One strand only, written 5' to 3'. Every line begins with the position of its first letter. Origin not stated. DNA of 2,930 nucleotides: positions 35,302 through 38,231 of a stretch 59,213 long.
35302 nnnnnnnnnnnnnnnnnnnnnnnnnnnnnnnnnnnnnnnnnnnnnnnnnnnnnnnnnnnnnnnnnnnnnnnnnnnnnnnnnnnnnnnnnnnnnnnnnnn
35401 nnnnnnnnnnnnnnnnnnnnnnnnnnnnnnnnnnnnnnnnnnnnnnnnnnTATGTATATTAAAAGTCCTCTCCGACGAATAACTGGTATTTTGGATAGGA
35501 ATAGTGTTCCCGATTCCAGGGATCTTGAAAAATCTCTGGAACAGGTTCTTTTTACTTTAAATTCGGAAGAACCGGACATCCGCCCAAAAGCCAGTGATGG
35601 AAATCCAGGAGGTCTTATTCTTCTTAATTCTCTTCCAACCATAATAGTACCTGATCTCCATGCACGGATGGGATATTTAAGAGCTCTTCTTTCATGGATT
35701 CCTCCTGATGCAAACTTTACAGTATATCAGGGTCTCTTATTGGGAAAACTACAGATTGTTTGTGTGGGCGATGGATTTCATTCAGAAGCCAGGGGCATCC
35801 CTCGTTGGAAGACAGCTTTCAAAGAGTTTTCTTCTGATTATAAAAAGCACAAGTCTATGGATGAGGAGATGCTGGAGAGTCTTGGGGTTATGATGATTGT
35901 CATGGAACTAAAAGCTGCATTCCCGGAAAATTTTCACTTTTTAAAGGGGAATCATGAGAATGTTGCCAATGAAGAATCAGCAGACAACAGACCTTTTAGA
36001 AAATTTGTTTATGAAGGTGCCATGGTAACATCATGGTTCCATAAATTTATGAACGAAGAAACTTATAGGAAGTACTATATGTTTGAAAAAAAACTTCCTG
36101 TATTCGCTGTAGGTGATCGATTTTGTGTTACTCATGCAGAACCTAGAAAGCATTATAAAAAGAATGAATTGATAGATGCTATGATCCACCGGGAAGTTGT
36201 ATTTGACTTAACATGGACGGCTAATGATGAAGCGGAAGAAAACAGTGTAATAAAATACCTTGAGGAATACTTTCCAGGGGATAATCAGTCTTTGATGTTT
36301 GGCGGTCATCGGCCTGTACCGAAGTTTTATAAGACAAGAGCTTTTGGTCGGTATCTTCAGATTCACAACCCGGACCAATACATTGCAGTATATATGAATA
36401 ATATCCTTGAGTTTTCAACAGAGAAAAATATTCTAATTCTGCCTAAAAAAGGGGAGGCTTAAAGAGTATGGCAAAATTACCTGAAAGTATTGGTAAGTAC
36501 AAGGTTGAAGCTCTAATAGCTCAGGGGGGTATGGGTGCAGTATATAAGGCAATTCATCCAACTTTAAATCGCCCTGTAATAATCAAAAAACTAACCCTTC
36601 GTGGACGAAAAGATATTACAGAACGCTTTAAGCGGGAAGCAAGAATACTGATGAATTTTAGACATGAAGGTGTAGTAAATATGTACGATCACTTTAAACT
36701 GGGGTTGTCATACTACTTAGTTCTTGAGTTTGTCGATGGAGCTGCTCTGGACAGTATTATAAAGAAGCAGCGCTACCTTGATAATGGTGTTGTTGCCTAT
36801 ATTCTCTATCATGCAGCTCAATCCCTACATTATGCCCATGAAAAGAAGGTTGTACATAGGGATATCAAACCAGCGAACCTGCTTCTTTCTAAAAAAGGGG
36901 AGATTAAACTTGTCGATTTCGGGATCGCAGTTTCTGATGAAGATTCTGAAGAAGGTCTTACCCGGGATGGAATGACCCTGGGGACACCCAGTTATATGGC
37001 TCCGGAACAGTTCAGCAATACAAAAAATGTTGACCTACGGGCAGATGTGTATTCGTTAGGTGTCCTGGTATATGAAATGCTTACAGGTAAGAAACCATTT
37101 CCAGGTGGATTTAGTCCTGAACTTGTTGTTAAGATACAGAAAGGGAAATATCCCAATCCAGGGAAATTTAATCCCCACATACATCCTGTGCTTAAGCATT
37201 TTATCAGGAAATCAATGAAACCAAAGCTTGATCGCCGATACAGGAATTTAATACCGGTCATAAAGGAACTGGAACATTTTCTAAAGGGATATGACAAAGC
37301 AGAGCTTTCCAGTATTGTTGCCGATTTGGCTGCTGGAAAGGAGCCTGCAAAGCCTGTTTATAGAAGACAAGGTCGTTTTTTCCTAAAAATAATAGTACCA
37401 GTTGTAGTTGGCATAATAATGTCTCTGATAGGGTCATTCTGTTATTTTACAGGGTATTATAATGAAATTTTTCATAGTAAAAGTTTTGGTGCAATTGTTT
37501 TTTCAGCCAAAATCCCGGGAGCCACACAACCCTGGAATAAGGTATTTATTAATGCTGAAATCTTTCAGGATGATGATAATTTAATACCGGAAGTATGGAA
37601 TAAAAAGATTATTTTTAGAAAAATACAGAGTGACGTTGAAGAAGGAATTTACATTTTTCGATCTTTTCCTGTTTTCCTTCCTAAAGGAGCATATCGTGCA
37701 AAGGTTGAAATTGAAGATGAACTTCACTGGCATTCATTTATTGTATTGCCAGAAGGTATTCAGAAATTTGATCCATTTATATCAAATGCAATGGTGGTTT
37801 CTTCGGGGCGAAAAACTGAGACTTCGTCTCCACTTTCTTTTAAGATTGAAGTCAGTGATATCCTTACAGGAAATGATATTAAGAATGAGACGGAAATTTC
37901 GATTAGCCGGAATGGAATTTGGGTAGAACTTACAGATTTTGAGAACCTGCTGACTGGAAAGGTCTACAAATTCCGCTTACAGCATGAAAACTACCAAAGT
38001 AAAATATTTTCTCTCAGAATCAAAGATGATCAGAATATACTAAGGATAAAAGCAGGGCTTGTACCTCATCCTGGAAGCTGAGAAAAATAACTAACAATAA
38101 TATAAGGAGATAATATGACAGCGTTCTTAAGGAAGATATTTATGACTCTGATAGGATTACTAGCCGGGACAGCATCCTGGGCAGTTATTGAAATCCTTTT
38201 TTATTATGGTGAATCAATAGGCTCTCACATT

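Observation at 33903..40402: Candidate undescribed module: a 'novel domain-HU' protein divergent from an operon of its stand-alone paralog, a PPP-like phosphatase, a Hanks kinase and two membrane FHA proteins (one with an extracellular vWA)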

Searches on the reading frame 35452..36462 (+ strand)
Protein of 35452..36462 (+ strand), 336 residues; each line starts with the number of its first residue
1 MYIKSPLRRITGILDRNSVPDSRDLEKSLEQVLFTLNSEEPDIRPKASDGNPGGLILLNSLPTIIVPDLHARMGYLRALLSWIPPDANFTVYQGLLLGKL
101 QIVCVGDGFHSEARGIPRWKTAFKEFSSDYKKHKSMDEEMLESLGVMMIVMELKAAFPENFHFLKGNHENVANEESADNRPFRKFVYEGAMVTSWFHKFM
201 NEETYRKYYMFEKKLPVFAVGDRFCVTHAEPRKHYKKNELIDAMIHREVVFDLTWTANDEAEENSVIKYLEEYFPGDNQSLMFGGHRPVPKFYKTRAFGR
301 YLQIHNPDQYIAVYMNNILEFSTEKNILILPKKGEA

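Call 3: search_protein_families(library=pfam, proteins=[window:35452-36462:+], max_evalue=0.1)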
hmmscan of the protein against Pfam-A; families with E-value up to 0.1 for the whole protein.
window:35452-36462:+ (336 aa): 1 family
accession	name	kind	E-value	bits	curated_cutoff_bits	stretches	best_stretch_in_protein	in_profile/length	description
PF00149.33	Metallophos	-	0.00011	23.1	21.5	1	62-306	2-179/191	Calcineurin-like phosphoesterase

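Call 4: search_protein_families(library=ncbifam, proteins=[window:35452-36462:+], max_evalue=0.1)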
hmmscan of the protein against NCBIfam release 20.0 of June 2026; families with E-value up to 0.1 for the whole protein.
window:35452-36462:+ (336 aa): 0 families

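Call 21: search_solved_structures(query=window:35452-36462:+, max_evalue=1, show_alignments=2)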
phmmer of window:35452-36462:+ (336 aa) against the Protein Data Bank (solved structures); distinct sequences matched with E-value up to 1: 19.
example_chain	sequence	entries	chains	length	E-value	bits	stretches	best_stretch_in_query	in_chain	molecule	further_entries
9tp7_A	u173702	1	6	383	0.0037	19.9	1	142-173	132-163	Serine/threonine-protein phosphatase BSU1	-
9tp8_A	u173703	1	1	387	0.004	19.7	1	142-173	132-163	Serine/threonine-protein phosphatase BSU1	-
7n6g_4D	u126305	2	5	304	0.35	13.4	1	142-170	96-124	FAP15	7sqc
1u32_A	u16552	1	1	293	0.69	12.4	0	142-170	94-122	Serine/threonine protein phosphatase PP1-gamma catalytic subunit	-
6obr_A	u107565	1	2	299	0.75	12.3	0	142-171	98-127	Serine/threonine-protein phosphatase PP1-alpha catalytic subunit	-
8pq7_A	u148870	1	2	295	0.83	12.1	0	142-170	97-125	Serine/threonine-protein phosphatase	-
6obs_A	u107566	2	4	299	0.86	12.1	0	142-171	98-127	Serine/threonine-protein phosphatase PP1-alpha catalytic subunit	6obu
1s70_A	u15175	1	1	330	0.87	12.1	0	142-170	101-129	Serine/threonine protein phosphatase PP1-beta (or delta) catalytic subunit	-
4v0v_A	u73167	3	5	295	0.87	12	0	142-170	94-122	SERINE/THREONINE-PROTEIN PHOSPHATASE PP1-GAMMA CATALYTIC SUBUNIT | PROTEIN PHOSPHATASE PP1-GAMMA CATALYTIC SUBUNIT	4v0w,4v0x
5zt0_A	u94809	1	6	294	0.88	12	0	142-170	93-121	Serine/threonine-protein phosphatase PP1-alpha catalytic subunit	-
7txh_C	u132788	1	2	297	0.89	12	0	142-170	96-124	Serine/threonine-protein phosphatase PP1-alpha catalytic subunit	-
3e7a_A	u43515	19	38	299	0.9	12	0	142-170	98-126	Serine/threonine-protein phosphatase PP1-alpha catalytic subunit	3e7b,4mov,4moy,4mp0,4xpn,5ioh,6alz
7t0y_A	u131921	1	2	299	0.9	12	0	142-170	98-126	Serine/threonine-protein phosphatase PP1-alpha catalytic subunit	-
3n5u_A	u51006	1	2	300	0.9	12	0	142-170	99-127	Serine/threonine-protein phosphatase PP1-alpha catalytic subunit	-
6obn_A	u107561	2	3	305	0.92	12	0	142-170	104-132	Serine/threonine-protein phosphatase PP1-alpha catalytic subunit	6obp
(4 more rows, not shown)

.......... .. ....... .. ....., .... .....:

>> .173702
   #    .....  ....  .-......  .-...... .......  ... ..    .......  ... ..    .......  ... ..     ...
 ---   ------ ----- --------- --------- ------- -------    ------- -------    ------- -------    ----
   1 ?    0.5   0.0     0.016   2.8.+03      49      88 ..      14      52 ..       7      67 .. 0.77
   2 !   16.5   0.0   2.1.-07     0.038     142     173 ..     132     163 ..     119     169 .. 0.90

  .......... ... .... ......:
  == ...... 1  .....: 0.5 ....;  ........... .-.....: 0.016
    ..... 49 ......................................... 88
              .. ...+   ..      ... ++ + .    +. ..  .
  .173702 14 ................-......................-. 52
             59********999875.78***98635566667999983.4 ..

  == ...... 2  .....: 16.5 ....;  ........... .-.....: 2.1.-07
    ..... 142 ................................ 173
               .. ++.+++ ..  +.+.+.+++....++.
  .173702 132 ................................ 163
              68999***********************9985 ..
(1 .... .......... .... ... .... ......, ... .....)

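Call 26: search_protein_families(library=padloc, proteins=[window:35452-36462:+], max_evalue=0.01)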
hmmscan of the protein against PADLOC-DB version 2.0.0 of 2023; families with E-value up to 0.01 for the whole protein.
window:35452-36462:+ (336 aa): 0 families

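Call 55: find_homologous_proteins(query=window:35452-36462:+)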
Query window:35452-36462:+ (336 aa): 1393 proteins with E <= 0.001 among 2952 candidates; the best 120 are listed.
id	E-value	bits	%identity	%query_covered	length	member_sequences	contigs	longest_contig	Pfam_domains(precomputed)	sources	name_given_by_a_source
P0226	2.7e-229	778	100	100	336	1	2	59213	-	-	-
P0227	4.6e-166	570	73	100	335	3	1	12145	-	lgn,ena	-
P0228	2.7e-165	568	74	95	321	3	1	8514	-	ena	-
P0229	5.6e-163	560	72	99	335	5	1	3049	-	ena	-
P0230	1.4e-162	559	71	100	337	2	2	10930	-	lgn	-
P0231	3.6e-161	554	71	99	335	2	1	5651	-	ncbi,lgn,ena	-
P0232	1.6e-160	552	71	99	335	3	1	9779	-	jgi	jgi:hypothetical protein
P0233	4.7e-160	550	70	100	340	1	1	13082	PF00149.34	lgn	-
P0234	5.9e-159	547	69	99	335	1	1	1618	-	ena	-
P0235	2.5e-158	545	70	99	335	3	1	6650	-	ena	-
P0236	2.6e-158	545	69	99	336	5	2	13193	-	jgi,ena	-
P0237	7.3e-156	537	68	99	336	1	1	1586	-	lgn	-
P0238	5.1e-155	534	71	95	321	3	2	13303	-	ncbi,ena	-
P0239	1.4e-154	532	71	95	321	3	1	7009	-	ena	-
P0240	2.2e-153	529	67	99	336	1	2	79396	-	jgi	jgi:Calcineurin-like phosphoesterase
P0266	2.6e-102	361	50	97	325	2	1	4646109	PF00149.34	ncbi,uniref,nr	ncbi:metallophosphoesterase [Breznakiella homolactica]|uniref:Metallophosphoesterase n=1 Tax=Breznak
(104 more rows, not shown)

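Call 67: predict_structure(alignment_id=A4)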
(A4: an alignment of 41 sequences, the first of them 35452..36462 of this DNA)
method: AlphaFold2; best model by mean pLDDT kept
length: 336 residues; sequences in the alignment: 41
mean_pLDDT: 93.0   pTM: 0.92
mean pLDDT of the five models: 93.0, 92.9, 92.1, 90.8, 90.7
residues with pLDDT >= 90: 278; 70-90: 46; 50-70: 7; < 50: 5
segments of 3 or more residues with pLDDT < 50: 1-3
pLDDT, mean of each block of 10 residues (from residue 1): 71 95 97 98 97 97 96 95 96 98 93 85 94 94 97 98 93 85 78 96 97 97 97 97 95 87 96 97 93 93 94 95 96 62
secondary structure, 60 per line:
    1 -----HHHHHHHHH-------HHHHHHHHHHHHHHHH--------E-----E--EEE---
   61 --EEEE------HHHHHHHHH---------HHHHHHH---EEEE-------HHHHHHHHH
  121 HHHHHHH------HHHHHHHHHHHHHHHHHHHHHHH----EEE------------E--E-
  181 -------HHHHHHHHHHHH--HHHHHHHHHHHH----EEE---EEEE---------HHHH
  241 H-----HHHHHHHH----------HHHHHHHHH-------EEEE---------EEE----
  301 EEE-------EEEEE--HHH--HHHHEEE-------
elements in order: H6-14 H22-37 E55-57 E63-66 H73-81 H91-97 E101-104 H112-127 H134-156 E161-163 H188-199 H202-213 E218-220 E224-227 H237-241 H247-254 H265-273 E281-284 E294-296 E301-303 E311-315 H323-326 E327-329

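Call 69: find_encoding_contigs(protein=P0266, flank=10000, max_places=1)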
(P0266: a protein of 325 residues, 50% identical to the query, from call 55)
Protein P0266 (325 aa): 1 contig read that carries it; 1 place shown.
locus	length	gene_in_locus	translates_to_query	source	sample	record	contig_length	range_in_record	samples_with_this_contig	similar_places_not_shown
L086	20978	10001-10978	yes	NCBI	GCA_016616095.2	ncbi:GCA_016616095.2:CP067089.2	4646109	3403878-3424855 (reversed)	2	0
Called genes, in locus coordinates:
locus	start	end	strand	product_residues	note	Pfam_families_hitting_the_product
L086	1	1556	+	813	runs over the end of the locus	PF01326:PPDK_N, PF27448:Rph_4th, PF00391:PEP-utilizers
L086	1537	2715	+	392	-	PF04015:DUF362, PF13187:Fer4_9 (weak), PF00037:Fer4 (faint), PF12838:Fer4_7, PF13237:Fer4_10 (weak), PF14697:Fer4_21 (weak)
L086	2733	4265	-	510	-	PF02872:5_nucleotid_C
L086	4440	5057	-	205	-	PF00881:Nitroreductase, PF14512:TM1586_NiRdase (faint), PF00881:Nitroreductase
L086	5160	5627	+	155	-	PF00583:Acetyltransf_1, PF13673:Acetyltransf_10, PF13508:Acetyltransf_7, PF08445:FR47 (faint)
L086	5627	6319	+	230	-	PF12867:DinB_2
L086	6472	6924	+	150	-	PF00583:Acetyltransf_1, PF13673:Acetyltransf_10, PF13508:Acetyltransf_7, PF13527:Acetyltransf_9 (weak), PF14542:Acetyltransf_CG (weak)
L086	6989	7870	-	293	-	-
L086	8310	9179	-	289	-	PF00216:Bac_DNA_binding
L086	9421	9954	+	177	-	-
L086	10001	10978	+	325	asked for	PF00149:Metallophos (weak)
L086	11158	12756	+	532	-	PF00069:Pkinase, PF07714:PK_Tyr_Ser-Thr, PF03109:ABC1 (weak)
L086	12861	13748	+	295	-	PF16697:Yop-YscD_cpl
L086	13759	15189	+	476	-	PF00092:VWA, PF13519:VWA_2, PF00498:FHA (weak)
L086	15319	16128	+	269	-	-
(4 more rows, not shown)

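Call 74: fold_search(model_id=the predicted structure, library=pdb)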
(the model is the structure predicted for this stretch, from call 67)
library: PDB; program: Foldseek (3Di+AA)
matches with E <= 10: 353; with E <= 0.001: 171
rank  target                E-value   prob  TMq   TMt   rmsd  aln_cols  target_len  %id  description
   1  5jpf_A                2.3e-12  1.00  0.59  0.68   4.5       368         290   15  Serine/Threonine phosphatase Z1 (Candida albicans) binds to inhibitor microcystin-LR (released 2016-08-31)
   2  8u5g_A                2.6e-12  1.00  0.62  0.70   4.5       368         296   15  Crystal structure of the co-expressed SDS22:PP1:I3 complex (released 2023-12-06)
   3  4v0x_A                2.9e-12  1.00  0.62  0.70   4.7       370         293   16  The crystal structure of mouse PP1G in complex with truncated human PPP1R15B (631-684) (released 2015-03-25)
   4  4v0v_A                3.1e-12  1.00  0.62  0.70   4.6       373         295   15  The crystal structure of mouse PP1G in complex with truncated human PPP1R15B (631-660) (released 2015-03-25)
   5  4v0v_C                3.2e-12  1.00  0.61  0.70   4.9       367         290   16  The crystal structure of mouse PP1G in complex with truncated human PPP1R15B (631-660) (released 2015-03-25)
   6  7t0y_A                3.6e-12  1.00  0.62  0.68   4.7       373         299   17  The Ribosomal RNA Processing 1B Protein Phosphatase-1 Holoenzyme (released 2022-12-07)
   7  4v0w_C                4.1e-12  1.00  0.62  0.71   4.7       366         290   16  The crystal structure of mouse PP1G in complex with truncated human PPP1R15B (631-669) (released 2015-03-25)
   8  6obn_A                4.4e-12  1.00  0.62  0.69   4.3       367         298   16  The crystal structure of coexpressed SDS22:PP1 complex (released 2019-09-18)
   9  6dcx_A                4.6e-12  1.00  0.61  0.68   5.6       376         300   15  iASPP-PP-1c structure and targeting of p53 (released 2019-05-15)
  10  6zk6                  5.8e-12  1.00  0.62  0.70   4.3       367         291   16  Protein Phosphatase 1 (PP1) T320E mutant (released 2020-11-18)
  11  5jpe_A                6.6e-12  1.00  0.60  0.64   4.7       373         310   15  Yeast-specific serine/threonine protein phosphatase (PPZ1) of Candida albicans (released 2016-08-31)
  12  4v0u_D                7.4e-12  1.00  0.62  0.69   4.6       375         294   16  The crystal structure of ternary PP1G-PPP1R15B and G-actin complex (released 2015-03-25)
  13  6zeg_B                8.8e-12  1.00  0.62  0.67   5.8       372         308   16  Structure of PP1-IRSp53 chimera [PP1(7-304) + linker (G/S)x9 + IRSp53(449-465)] bound to Phactr1 (516-580) (released 2020-09-30)
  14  7qwj                  8.8e-12  1.00  0.60  0.67   4.6       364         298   14  Crystal structure of Glc7 phosphatase (released 2023-02-01)
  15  4mov_B                1.1e-11  1.00  0.63  0.71   4.3       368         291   15  1.45 A Resolution Crystal Structure of Protein Phosphatase 1 (released 2014-03-26)
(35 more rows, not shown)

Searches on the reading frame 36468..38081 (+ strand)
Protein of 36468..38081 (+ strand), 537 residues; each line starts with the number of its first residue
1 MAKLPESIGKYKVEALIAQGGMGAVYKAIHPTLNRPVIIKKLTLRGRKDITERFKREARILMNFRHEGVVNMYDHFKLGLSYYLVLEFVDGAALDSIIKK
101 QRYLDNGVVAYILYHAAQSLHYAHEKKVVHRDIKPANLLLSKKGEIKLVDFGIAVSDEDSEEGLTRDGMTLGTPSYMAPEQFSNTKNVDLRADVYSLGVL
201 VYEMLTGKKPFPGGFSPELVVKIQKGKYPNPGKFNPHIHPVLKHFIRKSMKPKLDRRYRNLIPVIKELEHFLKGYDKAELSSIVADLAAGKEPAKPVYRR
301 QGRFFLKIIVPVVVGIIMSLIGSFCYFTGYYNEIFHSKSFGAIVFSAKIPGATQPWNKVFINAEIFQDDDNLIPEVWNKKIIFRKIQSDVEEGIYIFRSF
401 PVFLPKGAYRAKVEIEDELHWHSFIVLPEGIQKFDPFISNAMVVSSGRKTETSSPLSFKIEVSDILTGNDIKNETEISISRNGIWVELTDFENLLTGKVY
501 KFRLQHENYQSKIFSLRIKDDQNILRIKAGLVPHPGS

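Call 3: search_protein_families(library=pfam, proteins=[window:36468-38081:+], max_evalue=0.1)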
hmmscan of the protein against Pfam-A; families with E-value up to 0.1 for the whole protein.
window:36468-38081:+ (537 aa): 10 families
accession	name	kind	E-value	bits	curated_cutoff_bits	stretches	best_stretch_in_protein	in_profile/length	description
PF00069.31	Pkinase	-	5.5e-51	173.9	31.7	1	11-257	1-251/263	Protein kinase domain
PF07714.23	PK_Tyr_Ser-Thr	-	7.7e-37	127.4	23.1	1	14-249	4-244/258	Protein tyrosine and serine/threonine kinase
PF03109.22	ABC1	-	1.5e-07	31.2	22.9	1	83-155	144-215/244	ABC1 atypical kinase-like domain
PF14531.12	Kinase-like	-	0.0002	21.1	25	1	123-211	161-251/289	Kinase-like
PF00778.23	DIX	-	0.0018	18.5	22.2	0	475-530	15-71/77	DIX domain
PF01636.29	APH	-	0.01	16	23.2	1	108-154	154-197/239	Phosphotransferase enzyme family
PF17667.7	Pkinase_fungal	-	0.018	14.3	24.1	1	124-184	304-367/387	Fungal protein kinase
PF07387.17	Seadorna_VP7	-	0.036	13.5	20.3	1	117-155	151-191/308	Seadornavirus VP7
PF12330.14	Haspin_kinase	-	0.07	12.6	25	0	109-154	207-253/364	Haspin like kinase domain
PF06293.20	Kdo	-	0.073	12.9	21.3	0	53-151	57-166/207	Lipopolysaccharide kinase (Kdo/WaaP) family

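Call 4: search_protein_families(library=ncbifam, proteins=[window:36468-38081:+], max_evalue=0.1)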
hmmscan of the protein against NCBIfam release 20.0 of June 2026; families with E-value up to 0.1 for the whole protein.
window:36468-38081:+ (537 aa): 24 families
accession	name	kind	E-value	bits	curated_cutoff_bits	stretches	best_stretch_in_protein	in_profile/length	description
NF033483.0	PknB_PASTA_kin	equivalog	1.3e-71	242.3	450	1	9-279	7-276/563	Stk1 family PASTA domain-containing Ser/Thr kinase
NF052427.1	StpK7MSMEG_1200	equivalog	4.2e-49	167.5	900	1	7-260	5-257/601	serine/threonine protein kinase StpK7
NF047741.1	antiphage_MADS6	equivalog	2.1e-42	145.4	460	2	112-278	304-467/612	methylation-associated defense system protein kinase MAD6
NF009651.0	PRK13184.1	equivalog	3.6e-35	121.2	839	1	8-277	1-296/932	serine/threonine-protein kinase PknD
NF038150.1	lanthi_synth_IV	equivalog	1.4e-30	106.3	650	1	9-211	189-396/851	class IV lanthionine synthetase LanL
TIGR03903.1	TOMM_kin_cyc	equivalog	2.9e-26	91.7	705.75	1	46-213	17-191/1267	TOMM system kinase/cyclase fusion protein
NF033442.0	BREX_PglW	equivalog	2.3e-23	82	990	1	43-282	246-490/1391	BREX system serine/threonine kinase PglW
NF053615.1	SerThrKinAfsKStmc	equivalog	1.2e-21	77.1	1300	1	5-222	9-224/809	protein serine/threonine kinase AfsK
NF038151.1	lanthi_synth_III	equivalog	7e-19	67.7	575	1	9-206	220-424/833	class III lanthionine synthetase LanKC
NF043056.1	T4SS_LegK1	equivalog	2.8e-14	52.6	550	1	82-201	154-280/516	Dot/Icm T4SS effector kinase LegK1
TIGR03724.2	arch_bud32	equivalog_domain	1.6e-10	40.8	125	1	51-162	37-139/193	KEOPS complex kinase/ATPase Bud32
NF011463.0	PRK14879.1-4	equivalog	4.1e-09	36.2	188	1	21-161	38-167/237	Kae1-associated kinase Bud32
NF011461.0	PRK14879.1-2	equivalog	2.1e-08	34.2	372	1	51-162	47-154/225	Kae1-associated kinase Bud32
NF011464.0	PRK14879.1-7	equivalog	2.1e-07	30.9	246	1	40-159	42-154/221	Kae1-associated kinase Bud32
NF011460.0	PRK14879.1-1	equivalog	2.4e-07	30.1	199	1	50-163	54-166/232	Kae1-associated kinase Bud32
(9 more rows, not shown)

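Call 26: search_protein_families(library=padloc, proteins=[window:36468-38081:+], max_evalue=0.01)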
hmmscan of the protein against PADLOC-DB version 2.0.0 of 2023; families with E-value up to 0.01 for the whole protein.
window:36468-38081:+ (537 aa): 35 families (the best 25 are shown)
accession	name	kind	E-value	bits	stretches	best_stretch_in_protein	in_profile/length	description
PDLC04042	PD-T4-6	-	2.5e-76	255.1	1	8-279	8-280/292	-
PDLC04053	PD-T4-6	-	1.7e-70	236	1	1-282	1-282/311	-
PDLC04138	mad6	-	2.3e-70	236.3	1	5-259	47-302/659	mads_6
PDLC04047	PD-T4-6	-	7.9e-69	230.2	1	7-304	8-305/327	-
PDLC04064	PD-T4-6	-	3.7e-68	228.2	1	7-273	18-282/369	-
PDLC04043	PD-T4-6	-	1.5e-66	223.3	1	6-315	12-324/452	-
PDLC04060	PD-T4-6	-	4.7e-66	221.7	1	9-271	8-269/486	-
PDLC04061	PD-T4-6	-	1e-65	221.2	1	9-274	16-286/510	-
PDLC04054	PD-T4-6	-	7.7e-61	204.4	1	9-286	11-288/347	-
PDLC04039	PD-T4-6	-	4.4e-60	202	1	7-283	12-287/458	-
PDLC04041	PD-T4-6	-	2.1e-57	193.3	1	8-260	27-282/443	-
PDLC04057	PD-T4-6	-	4.2e-56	188.8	1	9-273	8-272/443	-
PDLC04052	PD-T4-6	-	7.1e-53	178.5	1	9-274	9-279/496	-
PDLC01088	C3a189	-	2e-50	170.2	1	17-281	5-252/840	kinase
PDLC04048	PD-T4-6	-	2.5e-49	166.6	1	9-273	10-274/354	-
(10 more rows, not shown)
